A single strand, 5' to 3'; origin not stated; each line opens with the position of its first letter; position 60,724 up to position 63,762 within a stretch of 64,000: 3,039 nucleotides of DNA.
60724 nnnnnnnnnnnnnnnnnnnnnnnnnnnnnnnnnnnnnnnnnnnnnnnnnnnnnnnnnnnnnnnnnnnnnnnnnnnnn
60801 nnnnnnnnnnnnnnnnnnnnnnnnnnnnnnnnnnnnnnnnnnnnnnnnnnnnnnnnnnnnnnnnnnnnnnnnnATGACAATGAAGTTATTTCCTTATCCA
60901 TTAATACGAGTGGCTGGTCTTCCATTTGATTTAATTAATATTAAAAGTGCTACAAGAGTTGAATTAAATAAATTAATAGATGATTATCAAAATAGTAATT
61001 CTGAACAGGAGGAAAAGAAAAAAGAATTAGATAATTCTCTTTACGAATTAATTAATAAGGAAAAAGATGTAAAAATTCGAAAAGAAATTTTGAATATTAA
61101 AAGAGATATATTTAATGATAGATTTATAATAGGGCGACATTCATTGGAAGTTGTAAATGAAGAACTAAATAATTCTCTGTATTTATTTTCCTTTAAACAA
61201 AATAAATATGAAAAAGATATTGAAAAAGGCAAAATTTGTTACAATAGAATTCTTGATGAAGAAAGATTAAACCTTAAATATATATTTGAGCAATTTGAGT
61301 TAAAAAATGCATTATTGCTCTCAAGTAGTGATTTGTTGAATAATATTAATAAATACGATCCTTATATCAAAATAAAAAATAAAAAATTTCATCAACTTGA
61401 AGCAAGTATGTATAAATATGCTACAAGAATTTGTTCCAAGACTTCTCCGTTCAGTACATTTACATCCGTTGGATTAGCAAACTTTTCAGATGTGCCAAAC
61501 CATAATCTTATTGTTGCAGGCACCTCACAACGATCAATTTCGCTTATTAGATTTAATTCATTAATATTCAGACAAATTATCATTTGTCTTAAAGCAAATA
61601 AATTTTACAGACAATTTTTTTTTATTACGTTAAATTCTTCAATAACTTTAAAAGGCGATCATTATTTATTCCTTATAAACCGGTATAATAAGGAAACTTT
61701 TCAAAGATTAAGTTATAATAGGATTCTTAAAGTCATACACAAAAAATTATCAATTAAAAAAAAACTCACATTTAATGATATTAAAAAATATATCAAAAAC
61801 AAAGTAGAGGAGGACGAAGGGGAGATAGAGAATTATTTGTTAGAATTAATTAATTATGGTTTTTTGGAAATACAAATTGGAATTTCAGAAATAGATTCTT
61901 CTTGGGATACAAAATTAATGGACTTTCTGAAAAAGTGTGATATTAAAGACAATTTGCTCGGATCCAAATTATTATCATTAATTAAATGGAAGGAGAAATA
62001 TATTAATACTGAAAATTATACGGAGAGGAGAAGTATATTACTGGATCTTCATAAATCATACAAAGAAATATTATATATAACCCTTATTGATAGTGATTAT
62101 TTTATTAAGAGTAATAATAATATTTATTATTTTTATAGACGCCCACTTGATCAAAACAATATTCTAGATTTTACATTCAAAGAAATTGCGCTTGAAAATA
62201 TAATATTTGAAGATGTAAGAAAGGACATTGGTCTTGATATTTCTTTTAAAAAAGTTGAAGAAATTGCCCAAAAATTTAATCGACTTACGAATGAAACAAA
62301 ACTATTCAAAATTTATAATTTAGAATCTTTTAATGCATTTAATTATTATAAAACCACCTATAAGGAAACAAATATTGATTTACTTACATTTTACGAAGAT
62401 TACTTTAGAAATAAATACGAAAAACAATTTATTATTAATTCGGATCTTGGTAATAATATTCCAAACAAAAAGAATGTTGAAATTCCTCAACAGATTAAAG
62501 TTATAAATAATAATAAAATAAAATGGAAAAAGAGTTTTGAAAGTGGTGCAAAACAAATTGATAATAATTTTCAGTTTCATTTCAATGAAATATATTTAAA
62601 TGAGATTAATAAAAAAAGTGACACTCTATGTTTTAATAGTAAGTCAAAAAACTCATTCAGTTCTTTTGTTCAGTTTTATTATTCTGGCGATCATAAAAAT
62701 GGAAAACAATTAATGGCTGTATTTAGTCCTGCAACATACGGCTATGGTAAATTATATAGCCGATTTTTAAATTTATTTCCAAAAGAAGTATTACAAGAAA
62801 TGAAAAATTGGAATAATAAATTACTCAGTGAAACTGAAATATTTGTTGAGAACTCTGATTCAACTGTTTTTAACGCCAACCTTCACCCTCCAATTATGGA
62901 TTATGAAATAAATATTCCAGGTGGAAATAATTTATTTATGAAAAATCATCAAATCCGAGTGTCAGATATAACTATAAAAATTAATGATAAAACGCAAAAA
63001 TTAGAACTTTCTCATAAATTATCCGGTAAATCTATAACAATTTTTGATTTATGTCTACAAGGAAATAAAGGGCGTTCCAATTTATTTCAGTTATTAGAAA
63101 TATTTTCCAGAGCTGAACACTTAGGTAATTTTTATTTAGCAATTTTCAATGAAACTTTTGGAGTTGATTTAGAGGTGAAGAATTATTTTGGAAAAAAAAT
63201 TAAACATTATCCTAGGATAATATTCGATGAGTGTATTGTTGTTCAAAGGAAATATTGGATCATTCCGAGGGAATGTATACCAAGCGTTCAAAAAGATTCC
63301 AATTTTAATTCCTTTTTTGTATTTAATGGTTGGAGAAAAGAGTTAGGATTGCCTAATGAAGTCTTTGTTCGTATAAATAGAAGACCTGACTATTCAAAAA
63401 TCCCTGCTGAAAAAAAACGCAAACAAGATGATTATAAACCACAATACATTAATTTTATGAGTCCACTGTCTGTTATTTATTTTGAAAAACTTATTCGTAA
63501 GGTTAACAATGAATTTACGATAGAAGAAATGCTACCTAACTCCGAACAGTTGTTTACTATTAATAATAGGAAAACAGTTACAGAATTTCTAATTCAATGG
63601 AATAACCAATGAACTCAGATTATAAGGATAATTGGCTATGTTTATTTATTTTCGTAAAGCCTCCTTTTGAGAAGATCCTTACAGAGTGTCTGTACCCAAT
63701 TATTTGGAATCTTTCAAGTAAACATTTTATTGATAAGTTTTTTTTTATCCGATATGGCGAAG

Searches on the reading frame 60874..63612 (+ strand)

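Call 35: search_protein_families(library=pfam, proteins=[window:60874-63612:+], max_evalue=0.001)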
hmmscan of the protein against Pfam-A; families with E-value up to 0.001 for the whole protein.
window:60874-63612:+ (912 aa): 1 family
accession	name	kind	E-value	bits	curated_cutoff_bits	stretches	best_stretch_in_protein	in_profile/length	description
PF04738.18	Lant_dehydr_N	-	4.6e-22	78.4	28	2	142-381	4-242/649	Lantibiotic dehydratase, N terminus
